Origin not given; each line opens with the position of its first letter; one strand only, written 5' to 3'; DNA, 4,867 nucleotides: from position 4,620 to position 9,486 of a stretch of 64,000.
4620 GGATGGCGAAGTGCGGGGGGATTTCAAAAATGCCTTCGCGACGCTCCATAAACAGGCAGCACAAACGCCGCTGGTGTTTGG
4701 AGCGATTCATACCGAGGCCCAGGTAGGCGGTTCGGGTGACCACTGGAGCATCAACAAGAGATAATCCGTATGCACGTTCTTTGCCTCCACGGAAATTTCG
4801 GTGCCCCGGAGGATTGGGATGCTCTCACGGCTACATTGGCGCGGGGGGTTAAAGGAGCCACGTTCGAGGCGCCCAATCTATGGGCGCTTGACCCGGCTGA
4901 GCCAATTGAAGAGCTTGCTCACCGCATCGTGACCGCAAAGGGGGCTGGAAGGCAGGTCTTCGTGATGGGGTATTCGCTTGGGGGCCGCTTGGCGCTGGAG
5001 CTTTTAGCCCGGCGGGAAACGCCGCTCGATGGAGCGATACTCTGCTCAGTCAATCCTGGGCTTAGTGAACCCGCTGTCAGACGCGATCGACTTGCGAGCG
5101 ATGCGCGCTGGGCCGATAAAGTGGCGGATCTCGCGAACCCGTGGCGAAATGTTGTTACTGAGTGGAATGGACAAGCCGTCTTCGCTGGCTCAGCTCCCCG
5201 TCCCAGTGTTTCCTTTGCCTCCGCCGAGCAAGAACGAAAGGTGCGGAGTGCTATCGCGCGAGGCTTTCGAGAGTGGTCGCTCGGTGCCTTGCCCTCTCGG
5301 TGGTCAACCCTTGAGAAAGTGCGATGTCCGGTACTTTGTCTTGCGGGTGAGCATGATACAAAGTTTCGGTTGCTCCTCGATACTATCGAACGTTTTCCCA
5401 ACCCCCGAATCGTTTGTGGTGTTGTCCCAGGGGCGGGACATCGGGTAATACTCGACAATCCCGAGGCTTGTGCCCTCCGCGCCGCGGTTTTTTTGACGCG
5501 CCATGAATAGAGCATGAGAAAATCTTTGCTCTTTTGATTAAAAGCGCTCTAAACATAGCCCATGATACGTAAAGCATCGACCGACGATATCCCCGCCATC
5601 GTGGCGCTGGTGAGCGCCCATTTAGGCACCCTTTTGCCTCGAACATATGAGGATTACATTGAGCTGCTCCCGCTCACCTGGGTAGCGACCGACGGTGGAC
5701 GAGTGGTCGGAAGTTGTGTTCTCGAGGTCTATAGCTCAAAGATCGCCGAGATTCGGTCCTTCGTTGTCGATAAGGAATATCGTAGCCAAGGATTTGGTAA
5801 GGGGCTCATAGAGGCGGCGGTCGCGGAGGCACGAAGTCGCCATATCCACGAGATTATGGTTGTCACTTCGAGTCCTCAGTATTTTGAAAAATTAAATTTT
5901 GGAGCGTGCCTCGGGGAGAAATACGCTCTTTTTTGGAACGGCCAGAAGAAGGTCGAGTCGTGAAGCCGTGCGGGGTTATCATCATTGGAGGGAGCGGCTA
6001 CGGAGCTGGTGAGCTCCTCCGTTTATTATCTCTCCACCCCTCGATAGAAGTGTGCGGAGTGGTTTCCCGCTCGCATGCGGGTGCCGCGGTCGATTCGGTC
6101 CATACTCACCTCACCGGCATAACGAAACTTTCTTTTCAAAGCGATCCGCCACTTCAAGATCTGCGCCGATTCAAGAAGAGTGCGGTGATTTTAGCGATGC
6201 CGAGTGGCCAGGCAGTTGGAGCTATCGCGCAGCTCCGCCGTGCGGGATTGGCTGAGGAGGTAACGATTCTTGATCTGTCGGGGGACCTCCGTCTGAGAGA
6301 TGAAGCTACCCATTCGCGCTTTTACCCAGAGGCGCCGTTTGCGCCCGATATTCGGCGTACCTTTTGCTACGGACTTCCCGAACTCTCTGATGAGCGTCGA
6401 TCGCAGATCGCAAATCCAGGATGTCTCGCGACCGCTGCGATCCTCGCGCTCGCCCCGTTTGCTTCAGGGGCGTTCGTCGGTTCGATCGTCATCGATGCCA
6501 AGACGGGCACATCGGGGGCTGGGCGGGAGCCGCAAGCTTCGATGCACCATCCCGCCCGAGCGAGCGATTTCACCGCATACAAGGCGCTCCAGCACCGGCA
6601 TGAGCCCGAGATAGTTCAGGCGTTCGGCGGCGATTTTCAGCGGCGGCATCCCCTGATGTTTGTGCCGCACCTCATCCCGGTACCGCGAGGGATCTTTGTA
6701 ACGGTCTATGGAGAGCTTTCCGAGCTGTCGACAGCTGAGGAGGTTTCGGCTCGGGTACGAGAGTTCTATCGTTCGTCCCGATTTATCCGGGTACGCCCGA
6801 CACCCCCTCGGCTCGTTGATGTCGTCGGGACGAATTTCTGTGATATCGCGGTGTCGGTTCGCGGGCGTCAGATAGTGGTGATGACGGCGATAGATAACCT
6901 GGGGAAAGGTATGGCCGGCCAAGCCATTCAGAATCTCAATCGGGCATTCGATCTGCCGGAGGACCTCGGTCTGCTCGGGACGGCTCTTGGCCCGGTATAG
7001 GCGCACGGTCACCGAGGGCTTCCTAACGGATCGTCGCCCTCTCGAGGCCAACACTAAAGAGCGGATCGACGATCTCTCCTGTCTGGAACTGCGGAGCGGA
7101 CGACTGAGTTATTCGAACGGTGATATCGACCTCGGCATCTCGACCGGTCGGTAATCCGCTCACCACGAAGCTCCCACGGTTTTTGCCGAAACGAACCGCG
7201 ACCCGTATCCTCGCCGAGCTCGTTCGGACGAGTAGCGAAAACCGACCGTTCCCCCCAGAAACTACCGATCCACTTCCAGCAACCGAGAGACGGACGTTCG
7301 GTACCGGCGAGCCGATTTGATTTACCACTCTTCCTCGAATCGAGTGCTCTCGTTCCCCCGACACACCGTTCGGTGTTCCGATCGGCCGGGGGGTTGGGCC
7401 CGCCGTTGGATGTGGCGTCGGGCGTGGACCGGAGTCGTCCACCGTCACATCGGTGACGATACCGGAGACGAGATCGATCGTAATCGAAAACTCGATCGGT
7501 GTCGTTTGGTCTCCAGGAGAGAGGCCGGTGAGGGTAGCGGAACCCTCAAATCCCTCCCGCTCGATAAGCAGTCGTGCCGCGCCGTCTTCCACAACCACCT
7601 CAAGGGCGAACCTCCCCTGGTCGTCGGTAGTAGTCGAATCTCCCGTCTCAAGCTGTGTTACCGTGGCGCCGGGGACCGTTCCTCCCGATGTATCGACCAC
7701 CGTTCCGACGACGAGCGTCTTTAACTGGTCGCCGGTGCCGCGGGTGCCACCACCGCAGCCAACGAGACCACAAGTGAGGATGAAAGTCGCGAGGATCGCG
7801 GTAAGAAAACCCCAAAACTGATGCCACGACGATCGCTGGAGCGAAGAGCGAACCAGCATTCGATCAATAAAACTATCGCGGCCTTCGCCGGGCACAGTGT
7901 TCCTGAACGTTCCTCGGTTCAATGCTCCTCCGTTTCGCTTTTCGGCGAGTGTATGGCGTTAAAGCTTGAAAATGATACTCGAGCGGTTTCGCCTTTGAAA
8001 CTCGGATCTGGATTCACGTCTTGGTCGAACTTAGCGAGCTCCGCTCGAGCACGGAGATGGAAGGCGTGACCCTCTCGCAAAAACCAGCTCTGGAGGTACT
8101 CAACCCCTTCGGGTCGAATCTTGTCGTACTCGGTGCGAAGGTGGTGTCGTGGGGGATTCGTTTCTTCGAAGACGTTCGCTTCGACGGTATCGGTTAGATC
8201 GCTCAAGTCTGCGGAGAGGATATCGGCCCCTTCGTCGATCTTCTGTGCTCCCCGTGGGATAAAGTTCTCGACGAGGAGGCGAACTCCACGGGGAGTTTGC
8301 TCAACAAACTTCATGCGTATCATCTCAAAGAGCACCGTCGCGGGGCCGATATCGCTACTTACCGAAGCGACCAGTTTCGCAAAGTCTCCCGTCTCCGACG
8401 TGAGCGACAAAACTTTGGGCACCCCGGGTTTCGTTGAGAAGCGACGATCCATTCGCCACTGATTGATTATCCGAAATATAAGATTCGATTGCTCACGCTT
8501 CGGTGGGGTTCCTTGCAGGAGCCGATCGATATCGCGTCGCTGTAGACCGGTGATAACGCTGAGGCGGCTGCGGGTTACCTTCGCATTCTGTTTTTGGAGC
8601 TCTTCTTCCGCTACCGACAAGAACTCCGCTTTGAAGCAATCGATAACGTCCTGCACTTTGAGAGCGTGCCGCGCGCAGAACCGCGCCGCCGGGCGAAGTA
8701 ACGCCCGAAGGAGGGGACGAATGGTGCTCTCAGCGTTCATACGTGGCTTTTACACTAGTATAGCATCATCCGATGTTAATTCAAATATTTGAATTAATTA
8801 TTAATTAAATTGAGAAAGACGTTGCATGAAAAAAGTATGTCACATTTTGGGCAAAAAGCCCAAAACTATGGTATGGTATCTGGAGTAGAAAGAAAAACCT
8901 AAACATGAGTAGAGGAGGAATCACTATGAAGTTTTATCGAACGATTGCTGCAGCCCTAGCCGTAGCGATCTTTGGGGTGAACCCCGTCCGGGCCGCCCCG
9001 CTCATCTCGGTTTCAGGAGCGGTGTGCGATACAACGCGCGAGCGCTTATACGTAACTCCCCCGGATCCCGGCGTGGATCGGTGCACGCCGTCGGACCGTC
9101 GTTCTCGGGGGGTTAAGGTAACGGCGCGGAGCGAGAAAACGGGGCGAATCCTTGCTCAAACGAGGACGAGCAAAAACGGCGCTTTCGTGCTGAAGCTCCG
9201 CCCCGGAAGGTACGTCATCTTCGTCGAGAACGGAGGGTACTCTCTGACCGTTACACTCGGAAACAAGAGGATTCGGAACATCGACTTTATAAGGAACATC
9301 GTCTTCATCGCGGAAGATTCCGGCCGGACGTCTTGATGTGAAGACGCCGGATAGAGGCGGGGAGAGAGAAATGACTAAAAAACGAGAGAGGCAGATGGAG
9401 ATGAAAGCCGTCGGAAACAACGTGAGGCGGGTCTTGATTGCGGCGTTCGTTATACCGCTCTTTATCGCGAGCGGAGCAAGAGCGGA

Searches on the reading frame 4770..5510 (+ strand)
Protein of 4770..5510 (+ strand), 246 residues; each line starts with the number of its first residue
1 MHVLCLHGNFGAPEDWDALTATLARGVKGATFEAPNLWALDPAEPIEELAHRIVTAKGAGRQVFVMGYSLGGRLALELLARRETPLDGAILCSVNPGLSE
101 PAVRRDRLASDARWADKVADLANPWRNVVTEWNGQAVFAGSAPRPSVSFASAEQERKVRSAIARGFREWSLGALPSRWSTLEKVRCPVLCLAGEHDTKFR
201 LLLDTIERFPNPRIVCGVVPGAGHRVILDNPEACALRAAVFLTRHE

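Call 87: search_protein_families(library=pfam, proteins=[window:4770-5510:+], max_evalue=0.001)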
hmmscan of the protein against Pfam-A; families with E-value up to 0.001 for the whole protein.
window:4770-5510:+ (246 aa): 4 families
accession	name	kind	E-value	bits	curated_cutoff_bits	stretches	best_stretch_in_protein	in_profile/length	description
PF12697.13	Abhydrolase_6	-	1e-15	59.4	26.3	1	3-235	1-215/217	Alpha/beta hydrolase family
PF00561.26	Abhydrolase_1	-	2.3e-10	41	25.8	1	2-231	2-245/245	alpha/beta hydrolase fold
PF12146.15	Hydrolase_4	-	6.8e-08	32.5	27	1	52-197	68-203/239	Serine aminopeptidase, S33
PF20408.4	Abhydrolase_11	-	4.6e-06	26.9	27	0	48-91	63-104/193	Alpha/beta hydrolase domain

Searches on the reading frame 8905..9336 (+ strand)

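Call 22: search_protein_families(library=pfam, proteins=[window:8905-9336:+], max_evalue=0.01)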
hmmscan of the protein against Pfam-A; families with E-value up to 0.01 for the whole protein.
window:8905-9336:+ (143 aa): 1 family
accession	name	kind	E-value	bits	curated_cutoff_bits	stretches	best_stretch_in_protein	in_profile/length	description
PF13620.12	CarboxypepD_reg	-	1.1e-06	29.3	32.3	1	65-116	12-63/82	Carboxypeptidase regulatory-like domain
